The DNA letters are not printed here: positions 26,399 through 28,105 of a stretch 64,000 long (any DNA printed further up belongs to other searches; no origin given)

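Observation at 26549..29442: Tandem pyruvate kinase paralogs, the second degenerate at substrate-binding residues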

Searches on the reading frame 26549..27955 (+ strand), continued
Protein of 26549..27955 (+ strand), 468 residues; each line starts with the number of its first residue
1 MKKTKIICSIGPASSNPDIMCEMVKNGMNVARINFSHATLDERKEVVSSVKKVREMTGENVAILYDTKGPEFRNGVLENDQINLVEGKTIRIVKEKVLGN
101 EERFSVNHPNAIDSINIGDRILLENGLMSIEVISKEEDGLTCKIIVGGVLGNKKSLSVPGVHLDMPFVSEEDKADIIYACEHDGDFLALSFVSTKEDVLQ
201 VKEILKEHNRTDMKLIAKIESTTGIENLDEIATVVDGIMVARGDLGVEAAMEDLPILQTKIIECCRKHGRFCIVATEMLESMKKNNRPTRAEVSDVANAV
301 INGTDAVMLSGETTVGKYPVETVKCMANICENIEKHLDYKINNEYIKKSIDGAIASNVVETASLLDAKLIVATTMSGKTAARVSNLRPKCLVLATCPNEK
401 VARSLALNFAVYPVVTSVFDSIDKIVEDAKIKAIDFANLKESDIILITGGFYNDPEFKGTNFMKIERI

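Call 63: predict_structure(alignment_id=A2)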
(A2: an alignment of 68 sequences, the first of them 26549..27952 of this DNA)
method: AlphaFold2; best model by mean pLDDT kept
length: 468 residues; sequences in the alignment: 68
mean_pLDDT: 91.4   pTM: 0.89
mean pLDDT of the five models: 91.4, 90.9, 90.6, 89.4, 88.9
residues with pLDDT >= 90: 344; 70-90: 105; 50-70: 19; < 50: 0
segments of 3 or more residues with pLDDT < 50: none
pLDDT, mean of each block of 10 residues (from residue 1): 94 89 96 87 92 94 93 93 97 96 94 95 92 96 96 91 89 94 95 95 97 96 94 97 85 91 96 86 80 92 92 69 94 92 85 92 96 92 95 95 97 91 91 94 92 57 91
secondary structure, 60 per line:
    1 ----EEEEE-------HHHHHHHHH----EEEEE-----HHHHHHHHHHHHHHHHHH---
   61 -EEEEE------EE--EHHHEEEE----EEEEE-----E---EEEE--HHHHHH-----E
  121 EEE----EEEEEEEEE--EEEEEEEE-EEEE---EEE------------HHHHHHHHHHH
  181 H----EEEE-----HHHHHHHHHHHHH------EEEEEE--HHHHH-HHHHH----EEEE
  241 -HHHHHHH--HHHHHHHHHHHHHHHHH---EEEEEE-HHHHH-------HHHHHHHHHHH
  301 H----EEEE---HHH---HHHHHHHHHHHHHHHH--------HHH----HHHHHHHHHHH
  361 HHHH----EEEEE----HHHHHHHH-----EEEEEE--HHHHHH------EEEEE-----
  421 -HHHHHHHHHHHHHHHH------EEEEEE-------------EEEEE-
elements in order: E5-9 H17-25 E30-34 H40-57 E62-66 E81-84 E89-93 E103-106 H109-114 E120-123 E128-136 E139-146 E148-151 E155-157 H170-181 E186-189 H195-207 E214-219 H222-226 H228-232 E237-240 H242-248 H251-267 E271-276 H278-282 H290-301 E306-309 H319-334 H350-364 E369-373 H378-385 E391-396 H399-404 E411-415 H422-437 E444-449 E463-467
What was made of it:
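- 26549..27955 (+): PK1: canonical pyruvate kinase, 468 aa (PK barrel plus PK_C, no extra C-terminal domain). AF2 pLDDT 91.4 (call 63).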
